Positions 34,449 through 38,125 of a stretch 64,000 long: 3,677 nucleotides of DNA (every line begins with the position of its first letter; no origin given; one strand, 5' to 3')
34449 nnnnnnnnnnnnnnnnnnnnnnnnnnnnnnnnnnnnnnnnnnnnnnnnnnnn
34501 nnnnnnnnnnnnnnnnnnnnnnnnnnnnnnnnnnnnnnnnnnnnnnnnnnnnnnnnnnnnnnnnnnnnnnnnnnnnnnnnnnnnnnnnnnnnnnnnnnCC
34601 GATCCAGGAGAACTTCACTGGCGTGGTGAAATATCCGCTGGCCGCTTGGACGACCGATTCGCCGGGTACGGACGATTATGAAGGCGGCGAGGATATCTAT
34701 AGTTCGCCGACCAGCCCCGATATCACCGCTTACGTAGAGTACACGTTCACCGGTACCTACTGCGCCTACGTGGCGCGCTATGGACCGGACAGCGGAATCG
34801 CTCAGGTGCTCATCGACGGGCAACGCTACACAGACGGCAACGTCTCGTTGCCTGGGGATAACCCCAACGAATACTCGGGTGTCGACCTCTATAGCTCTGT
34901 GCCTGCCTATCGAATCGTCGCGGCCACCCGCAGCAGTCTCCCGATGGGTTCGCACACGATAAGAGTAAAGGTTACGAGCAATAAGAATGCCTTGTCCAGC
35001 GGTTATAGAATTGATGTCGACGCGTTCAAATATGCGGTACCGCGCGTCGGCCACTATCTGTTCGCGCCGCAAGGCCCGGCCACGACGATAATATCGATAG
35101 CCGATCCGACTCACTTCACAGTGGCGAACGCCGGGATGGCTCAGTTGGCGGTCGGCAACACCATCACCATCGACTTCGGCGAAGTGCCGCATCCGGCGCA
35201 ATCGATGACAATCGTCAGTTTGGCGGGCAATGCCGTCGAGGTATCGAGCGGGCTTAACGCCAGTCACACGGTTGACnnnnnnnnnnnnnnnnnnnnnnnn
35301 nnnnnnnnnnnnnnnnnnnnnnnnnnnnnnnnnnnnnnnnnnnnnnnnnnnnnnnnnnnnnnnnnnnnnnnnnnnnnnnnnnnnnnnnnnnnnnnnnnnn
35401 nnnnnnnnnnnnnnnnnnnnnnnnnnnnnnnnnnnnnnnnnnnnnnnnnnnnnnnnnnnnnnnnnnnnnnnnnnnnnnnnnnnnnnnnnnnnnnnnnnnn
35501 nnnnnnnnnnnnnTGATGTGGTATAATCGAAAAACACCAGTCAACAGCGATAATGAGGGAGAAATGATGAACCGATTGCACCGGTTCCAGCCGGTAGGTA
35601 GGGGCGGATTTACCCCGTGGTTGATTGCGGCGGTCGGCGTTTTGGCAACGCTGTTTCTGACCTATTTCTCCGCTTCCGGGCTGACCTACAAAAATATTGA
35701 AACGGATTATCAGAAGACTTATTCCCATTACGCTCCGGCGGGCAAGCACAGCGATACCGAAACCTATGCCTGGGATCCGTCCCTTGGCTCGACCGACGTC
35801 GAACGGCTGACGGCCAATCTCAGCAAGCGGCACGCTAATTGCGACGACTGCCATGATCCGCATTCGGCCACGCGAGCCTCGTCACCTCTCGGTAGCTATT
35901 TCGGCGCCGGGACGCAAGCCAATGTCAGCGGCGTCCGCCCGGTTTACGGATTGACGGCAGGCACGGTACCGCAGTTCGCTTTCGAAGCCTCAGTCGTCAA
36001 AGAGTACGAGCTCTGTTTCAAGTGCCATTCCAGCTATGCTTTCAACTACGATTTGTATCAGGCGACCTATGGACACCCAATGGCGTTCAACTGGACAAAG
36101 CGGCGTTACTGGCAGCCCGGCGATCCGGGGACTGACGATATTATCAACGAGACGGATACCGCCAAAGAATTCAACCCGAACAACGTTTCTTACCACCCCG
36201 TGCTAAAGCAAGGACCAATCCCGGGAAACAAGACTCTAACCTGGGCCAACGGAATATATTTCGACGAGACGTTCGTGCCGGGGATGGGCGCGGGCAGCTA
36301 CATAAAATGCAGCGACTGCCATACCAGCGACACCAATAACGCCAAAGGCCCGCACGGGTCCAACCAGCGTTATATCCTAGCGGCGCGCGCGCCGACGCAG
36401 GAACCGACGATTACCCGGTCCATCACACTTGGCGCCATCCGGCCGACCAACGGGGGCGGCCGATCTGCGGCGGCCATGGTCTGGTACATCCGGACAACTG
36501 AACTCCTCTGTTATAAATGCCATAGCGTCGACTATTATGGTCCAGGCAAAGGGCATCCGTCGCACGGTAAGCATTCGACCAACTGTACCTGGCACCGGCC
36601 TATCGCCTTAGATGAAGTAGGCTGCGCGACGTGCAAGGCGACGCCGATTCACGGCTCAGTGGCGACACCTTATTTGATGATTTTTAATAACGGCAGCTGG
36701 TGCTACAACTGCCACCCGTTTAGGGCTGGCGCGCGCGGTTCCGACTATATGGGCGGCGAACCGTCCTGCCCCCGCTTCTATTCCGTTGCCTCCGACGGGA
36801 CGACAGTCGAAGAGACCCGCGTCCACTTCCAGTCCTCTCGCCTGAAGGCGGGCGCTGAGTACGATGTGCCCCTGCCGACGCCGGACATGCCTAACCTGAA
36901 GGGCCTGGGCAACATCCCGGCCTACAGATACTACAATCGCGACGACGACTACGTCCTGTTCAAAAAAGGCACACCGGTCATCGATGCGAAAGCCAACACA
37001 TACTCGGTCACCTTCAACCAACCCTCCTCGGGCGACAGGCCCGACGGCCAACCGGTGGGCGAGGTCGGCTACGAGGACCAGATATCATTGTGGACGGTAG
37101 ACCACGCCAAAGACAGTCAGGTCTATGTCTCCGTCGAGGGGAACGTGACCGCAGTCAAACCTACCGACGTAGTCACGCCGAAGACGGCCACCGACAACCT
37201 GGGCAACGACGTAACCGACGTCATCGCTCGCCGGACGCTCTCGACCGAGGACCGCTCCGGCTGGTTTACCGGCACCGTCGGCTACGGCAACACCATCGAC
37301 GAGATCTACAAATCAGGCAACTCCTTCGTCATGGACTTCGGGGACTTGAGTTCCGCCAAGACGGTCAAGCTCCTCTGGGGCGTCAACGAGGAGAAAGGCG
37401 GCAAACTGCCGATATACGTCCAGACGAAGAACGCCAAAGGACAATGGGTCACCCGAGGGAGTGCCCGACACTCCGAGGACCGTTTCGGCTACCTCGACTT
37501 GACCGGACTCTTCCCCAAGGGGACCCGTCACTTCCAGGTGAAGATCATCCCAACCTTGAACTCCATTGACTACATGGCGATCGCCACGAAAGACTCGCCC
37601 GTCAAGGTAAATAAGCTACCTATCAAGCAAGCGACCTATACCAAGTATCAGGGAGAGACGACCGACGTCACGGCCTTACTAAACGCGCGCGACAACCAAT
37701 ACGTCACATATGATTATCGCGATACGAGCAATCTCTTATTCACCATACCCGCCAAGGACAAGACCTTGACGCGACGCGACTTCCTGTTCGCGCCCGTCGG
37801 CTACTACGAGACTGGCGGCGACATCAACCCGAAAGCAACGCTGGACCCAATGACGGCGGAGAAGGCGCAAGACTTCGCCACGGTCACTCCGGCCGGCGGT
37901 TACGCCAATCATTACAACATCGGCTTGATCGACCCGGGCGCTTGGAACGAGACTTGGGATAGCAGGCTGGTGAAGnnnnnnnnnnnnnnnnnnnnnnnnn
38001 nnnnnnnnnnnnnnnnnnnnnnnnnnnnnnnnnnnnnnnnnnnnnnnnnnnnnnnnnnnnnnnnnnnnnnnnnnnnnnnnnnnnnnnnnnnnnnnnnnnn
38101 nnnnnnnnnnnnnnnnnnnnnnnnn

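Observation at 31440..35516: OmcS-like heme module of the giant protein is split by DUF2341, lectin-like and beta-module insertions and carries a CX3CH site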

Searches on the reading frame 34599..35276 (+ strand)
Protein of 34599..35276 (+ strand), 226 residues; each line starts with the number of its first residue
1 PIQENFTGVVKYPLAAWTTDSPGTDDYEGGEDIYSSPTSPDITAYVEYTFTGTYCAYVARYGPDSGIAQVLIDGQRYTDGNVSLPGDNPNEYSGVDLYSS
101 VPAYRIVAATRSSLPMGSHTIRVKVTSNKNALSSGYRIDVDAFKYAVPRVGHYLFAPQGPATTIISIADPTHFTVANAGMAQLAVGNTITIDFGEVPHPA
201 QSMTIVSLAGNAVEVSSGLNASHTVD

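Call 43: search_protein_families(library=pfam, proteins=[window:34599-35276:+], max_evalue=5)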
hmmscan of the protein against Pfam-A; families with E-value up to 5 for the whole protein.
window:34599-35276:+ (226 aa): 3 families
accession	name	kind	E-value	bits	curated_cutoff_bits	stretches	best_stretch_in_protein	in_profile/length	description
PF17996.7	CE2_N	-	0.091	13.3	27.9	1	44-79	20-55/108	Carbohydrate esterase 2 N-terminal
PF17516.8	ProQ_C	-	0.24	11.3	23.3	1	181-215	3-34/51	ProQ C-terminal domain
PF12733.13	Cadherin-like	-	0.89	10.5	24.2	1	39-140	15-86/89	Cadherin-like beta sandwich domain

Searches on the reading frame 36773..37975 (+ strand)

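Call 43: search_protein_families(library=pfam, proteins=[window:36773-37975:+], max_evalue=5)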
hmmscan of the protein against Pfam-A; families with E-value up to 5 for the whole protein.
window:36773-37975:+ (401 aa): 1 family
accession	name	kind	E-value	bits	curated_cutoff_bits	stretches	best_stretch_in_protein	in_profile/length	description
PF12989.12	DUF3873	-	0.024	15.5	27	1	304-329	25-52/68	Domain of unknown function, B. Theta Gene description (DUF3873)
